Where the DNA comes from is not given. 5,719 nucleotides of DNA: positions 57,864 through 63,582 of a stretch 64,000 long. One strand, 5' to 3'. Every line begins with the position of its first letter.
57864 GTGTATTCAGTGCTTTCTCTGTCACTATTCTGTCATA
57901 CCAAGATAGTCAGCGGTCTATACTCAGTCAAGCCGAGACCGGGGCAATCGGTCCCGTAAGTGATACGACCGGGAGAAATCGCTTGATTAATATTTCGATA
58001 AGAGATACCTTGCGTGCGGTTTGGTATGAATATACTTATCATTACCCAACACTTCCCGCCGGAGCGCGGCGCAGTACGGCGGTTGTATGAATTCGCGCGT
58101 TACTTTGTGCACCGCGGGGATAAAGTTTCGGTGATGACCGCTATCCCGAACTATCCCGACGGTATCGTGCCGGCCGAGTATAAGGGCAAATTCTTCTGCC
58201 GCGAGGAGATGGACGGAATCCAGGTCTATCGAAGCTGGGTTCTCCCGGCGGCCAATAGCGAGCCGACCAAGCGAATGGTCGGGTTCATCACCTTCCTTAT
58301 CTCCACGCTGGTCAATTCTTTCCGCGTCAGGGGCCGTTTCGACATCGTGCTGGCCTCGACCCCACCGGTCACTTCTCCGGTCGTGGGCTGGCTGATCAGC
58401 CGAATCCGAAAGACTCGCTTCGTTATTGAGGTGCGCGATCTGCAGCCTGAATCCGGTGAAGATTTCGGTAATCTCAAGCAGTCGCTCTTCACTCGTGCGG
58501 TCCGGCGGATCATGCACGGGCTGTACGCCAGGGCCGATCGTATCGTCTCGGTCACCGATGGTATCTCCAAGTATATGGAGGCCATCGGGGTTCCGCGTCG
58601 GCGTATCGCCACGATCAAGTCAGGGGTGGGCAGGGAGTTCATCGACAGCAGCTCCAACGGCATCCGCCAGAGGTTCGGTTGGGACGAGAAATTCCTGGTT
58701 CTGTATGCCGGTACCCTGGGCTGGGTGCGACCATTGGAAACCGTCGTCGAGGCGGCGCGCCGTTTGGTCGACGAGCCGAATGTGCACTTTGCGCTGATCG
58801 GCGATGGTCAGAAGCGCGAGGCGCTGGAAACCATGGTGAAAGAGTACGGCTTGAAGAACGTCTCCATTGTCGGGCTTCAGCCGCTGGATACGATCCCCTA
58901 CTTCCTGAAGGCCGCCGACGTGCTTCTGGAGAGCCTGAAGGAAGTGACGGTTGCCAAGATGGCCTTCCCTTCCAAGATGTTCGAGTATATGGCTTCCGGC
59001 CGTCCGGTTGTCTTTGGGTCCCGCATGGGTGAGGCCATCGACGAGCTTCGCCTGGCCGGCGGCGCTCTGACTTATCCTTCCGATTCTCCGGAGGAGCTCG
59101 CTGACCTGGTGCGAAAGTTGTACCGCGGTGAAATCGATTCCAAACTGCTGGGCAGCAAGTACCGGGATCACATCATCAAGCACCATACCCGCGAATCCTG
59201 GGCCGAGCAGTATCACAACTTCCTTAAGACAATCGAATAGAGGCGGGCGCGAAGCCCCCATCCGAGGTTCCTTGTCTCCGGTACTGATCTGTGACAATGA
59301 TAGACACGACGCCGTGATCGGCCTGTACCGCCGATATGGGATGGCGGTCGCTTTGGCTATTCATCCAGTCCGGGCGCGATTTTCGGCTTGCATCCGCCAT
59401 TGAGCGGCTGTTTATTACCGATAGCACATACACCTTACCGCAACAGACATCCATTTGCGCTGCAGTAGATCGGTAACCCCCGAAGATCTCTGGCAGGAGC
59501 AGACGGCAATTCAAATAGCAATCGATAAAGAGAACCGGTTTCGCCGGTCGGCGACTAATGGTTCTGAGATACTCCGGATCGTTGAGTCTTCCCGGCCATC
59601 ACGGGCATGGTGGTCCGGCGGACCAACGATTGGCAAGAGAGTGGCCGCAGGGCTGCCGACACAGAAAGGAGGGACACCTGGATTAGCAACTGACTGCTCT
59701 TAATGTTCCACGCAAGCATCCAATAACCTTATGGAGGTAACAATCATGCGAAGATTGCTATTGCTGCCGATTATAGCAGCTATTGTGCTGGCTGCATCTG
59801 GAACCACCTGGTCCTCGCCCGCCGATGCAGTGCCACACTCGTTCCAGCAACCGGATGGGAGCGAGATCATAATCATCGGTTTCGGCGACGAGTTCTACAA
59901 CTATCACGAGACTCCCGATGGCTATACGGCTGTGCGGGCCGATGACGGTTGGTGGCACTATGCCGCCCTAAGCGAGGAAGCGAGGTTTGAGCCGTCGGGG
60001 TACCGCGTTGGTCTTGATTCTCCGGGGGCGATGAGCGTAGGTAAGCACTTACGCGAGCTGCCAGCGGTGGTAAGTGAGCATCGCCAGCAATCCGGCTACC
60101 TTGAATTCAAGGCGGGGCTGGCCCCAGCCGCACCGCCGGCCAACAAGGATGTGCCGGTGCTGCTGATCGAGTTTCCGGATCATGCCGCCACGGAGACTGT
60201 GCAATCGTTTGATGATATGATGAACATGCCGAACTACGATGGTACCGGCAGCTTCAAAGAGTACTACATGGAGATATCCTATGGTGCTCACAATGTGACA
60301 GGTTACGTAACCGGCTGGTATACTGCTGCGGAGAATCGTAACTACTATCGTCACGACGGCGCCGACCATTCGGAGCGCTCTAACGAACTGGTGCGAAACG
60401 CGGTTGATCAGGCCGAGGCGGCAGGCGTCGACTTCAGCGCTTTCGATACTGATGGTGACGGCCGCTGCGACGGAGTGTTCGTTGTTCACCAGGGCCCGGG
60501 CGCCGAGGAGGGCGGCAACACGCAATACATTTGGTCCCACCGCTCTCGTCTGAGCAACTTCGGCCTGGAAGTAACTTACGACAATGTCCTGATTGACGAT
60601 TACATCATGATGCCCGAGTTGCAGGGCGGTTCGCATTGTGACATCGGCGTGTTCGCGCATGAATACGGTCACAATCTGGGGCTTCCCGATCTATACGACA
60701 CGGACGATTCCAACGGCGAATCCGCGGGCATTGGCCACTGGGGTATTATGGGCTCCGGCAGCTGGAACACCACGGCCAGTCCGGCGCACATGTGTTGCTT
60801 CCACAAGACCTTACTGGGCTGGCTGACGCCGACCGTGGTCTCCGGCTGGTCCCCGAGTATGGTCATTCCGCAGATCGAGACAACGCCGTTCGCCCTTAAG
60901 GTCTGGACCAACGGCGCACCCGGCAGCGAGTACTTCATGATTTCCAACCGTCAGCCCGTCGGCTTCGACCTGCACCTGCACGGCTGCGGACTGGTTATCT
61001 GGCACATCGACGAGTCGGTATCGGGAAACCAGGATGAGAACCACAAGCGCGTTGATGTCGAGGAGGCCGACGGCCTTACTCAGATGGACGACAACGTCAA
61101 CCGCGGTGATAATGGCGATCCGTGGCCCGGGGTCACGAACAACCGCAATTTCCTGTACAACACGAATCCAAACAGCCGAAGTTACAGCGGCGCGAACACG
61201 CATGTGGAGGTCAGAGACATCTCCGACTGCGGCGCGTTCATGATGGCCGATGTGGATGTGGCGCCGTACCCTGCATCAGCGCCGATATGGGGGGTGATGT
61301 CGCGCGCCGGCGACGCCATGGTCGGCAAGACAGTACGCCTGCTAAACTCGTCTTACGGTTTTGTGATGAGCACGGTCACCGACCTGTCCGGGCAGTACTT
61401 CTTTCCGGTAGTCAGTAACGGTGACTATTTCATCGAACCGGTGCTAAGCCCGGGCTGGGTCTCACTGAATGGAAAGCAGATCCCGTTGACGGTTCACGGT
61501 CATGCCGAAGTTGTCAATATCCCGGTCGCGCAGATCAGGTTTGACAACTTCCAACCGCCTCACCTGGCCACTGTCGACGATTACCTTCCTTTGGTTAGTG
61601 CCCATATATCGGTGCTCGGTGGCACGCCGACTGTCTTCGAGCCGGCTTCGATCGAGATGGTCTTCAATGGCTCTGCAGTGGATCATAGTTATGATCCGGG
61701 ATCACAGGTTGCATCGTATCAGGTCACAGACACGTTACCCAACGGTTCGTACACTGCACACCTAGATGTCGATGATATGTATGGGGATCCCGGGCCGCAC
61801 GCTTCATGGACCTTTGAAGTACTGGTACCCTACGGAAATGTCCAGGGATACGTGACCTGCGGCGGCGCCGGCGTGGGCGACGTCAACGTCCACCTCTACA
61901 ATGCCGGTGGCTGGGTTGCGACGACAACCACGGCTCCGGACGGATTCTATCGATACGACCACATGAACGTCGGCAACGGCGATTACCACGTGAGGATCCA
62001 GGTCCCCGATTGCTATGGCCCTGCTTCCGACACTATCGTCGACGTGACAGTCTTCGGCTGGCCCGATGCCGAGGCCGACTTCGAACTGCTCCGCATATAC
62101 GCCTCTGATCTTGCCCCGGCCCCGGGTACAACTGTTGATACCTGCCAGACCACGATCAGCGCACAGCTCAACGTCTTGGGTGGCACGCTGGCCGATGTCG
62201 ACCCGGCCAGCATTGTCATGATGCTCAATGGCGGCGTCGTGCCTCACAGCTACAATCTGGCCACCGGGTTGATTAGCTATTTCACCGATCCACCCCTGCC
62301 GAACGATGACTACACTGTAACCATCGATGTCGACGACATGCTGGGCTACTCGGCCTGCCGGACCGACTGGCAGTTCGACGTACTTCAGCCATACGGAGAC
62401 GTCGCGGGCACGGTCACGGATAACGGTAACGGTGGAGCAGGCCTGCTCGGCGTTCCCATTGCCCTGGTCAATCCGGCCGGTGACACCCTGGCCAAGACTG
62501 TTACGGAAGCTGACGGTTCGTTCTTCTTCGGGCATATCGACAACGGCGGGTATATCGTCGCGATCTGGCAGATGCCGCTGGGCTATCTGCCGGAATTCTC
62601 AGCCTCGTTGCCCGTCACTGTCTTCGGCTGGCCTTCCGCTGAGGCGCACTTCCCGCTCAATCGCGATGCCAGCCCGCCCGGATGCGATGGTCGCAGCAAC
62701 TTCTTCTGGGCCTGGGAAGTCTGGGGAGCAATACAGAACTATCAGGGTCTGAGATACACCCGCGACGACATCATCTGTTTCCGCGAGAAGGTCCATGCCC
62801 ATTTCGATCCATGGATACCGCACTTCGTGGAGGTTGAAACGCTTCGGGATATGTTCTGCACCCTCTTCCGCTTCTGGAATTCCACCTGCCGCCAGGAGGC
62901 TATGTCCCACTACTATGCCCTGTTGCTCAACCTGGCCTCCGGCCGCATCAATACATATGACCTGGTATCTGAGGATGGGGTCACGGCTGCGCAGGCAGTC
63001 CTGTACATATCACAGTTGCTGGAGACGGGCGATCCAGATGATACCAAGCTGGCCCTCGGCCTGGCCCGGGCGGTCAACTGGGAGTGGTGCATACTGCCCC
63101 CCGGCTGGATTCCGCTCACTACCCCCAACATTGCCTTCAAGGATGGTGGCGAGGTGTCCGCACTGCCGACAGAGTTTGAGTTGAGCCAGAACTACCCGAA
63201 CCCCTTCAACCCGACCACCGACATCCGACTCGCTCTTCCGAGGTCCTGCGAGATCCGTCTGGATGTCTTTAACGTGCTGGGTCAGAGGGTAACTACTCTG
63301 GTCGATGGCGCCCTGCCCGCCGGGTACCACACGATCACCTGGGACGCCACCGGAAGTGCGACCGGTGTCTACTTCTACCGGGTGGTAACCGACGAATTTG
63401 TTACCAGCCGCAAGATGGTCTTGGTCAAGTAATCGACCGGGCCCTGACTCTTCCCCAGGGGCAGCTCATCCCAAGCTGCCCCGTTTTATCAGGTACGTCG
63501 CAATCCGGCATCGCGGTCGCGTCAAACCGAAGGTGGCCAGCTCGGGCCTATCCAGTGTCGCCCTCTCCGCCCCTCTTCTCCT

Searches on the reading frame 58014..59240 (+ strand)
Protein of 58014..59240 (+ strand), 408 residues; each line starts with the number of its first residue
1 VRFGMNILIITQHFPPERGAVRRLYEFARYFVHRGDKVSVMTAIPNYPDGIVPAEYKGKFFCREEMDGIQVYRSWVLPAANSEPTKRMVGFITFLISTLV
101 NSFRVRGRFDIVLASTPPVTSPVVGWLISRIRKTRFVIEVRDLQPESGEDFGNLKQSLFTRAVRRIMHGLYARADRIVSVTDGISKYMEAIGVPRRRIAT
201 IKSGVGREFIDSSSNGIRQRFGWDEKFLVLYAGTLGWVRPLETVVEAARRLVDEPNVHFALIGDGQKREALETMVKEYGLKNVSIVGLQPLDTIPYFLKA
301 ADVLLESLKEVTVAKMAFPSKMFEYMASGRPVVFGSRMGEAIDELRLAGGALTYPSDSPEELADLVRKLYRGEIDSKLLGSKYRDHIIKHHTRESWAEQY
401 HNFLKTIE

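Call 9: search_protein_families(library=pfam, proteins=[window:58014-59240:+], max_evalue=0.001)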
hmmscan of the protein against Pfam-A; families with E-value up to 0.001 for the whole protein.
window:58014-59240:+ (408 aa): 5 families
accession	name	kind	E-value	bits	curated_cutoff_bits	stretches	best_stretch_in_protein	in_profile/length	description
PF13579.12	Glyco_trans_4_4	-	1.2e-18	68.4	29.7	1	19-202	2-156/158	Glycosyl transferase 4-like domain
PF00534.26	Glycos_transf_1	-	3.7e-17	62.8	26.4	1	217-376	5-162/172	Glycosyl transferases group 1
PF13692.12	Glyco_trans_1_4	-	1.2e-16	61.7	27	1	228-370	3-140/142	Glycosyl transferases group 1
PF13439.12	Glyco_transf_4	-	1.2e-12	48.7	28.5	1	19-205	3-166/170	Glycosyltransferase Family 4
PF13524.12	Glyco_trans_1_2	-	1.2e-07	32.2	25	1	243-401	4-143/144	Glycosyl transferase-like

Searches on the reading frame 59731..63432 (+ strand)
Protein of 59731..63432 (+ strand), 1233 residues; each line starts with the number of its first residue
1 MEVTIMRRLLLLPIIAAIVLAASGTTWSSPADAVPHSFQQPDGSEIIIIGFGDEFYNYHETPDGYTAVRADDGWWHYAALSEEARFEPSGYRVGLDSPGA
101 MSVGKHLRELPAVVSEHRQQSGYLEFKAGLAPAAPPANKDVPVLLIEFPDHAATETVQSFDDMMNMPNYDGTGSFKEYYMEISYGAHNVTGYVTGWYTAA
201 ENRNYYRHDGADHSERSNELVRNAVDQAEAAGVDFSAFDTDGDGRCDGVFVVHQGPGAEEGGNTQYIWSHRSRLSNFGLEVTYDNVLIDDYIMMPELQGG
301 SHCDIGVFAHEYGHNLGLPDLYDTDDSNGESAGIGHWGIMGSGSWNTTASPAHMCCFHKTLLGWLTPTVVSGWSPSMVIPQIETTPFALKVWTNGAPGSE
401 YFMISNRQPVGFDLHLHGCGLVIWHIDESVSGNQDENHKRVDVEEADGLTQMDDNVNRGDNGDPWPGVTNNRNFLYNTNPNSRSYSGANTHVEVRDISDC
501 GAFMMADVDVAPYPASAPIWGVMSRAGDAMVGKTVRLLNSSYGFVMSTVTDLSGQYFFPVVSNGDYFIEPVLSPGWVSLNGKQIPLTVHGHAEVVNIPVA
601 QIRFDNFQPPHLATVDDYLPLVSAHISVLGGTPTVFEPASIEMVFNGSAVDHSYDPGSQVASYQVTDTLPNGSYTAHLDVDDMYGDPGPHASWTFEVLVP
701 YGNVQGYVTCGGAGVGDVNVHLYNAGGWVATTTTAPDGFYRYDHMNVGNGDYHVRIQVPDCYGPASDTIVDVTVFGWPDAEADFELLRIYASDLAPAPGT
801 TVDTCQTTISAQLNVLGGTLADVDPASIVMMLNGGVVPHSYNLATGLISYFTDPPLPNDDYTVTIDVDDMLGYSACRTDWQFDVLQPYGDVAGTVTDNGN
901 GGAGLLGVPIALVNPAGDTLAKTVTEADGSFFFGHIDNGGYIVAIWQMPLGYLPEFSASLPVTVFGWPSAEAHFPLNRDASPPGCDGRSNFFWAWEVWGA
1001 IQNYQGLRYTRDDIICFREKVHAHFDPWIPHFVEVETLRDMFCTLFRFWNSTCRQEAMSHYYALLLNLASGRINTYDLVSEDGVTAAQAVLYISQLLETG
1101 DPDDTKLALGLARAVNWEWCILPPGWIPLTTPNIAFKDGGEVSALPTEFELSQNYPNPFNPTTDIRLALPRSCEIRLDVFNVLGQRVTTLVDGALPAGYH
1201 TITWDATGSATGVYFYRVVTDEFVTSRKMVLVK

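Call 3: search_protein_families(library=pfam, proteins=[window:59731-63432:+], max_evalue=0.01)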
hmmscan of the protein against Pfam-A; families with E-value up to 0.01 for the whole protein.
window:59731-63432:+ (1233 aa): 9 families
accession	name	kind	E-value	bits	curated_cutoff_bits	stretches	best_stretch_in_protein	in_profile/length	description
PF05547.17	Peptidase_M6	-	3.7e-29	102.4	22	1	164-359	59-279/294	Immune inhibitor A peptidase M6, catalytic domain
PF17210.9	SdrD_B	-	1.6e-18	67.4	29.7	3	703-764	12-72/112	SdrD B-like domain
PF13620.12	CarboxypepD_reg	-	1.5e-16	60.9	32.3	3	891-945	2-54/82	Carboxypeptidase regulatory-like domain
PF18962.6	Por_Secre_tail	-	1e-05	26.2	27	1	1155-1230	2-74/75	Secretion system C-terminal sorting domain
PF17802.7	SpaA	-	2.1e-05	25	23.1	0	899-953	10-66/91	Prealbumin-like fold domain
PF22898.2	NOMO1-like_1st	-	4.6e-05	23.9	27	0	553-592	36-74/85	BOS complex subunit NOMO1-like, first beta sandwich domain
PF07210.18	DUF1416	-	0.00029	21.1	23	0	516-558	19-61/97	Protein of unknown function (DUF1416)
PF13860.13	FlgD_ig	-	0.0003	21.1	27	1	1169-1214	18-69/79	FlgD Ig-like domain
PF19077.6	Big_13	-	0.0046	17.8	27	0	822-882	37-98/102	Bacterial Ig-like domain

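Call 7: search_protein_families(library=ncbifam, proteins=[window:59731-63432:+], max_evalue=0.01)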
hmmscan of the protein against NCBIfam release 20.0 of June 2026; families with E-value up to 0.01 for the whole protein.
window:59731-63432:+ (1233 aa): 7 families
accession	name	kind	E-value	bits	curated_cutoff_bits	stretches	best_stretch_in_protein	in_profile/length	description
TIGR03296.1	M6dom_TIGR03296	domain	2.9e-62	211.1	110.8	1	144-425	2-286/286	M6 family metalloprotease domain-containing protein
NF052323.1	T9SSA_dep_M6i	equivalog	7.5e-22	77.1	600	3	419-513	425-549/1043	T9SS-dependent M6-like inactivated metalloprotease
TIGR04183.1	Por_Secre_tail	domain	1.5e-09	37.7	23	1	1155-1230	2-70/72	T9SS type A sorting domain-containing protein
NF012181.0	MSCRAMM_SdrD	exception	2e-07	28.8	2500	0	903-955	814-865/1379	MSCRAMM family adhesin SdrD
NF052345.1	S_layer_anammox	exception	5.5e-05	20.7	1400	1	694-809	1305-1413/1596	Kustd1514 family S-layer glycoprotein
NF000535.3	MSCRAMM_SdrC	exception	0.00036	18.7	1700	0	706-759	622-674/963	MSCRAMM family adhesin SdrC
NF038113.1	T9SSA_dep_M36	equivalog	0.0024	16.1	885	0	1150-1231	791-868/869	T9SS-dependent M36 family metallopeptidase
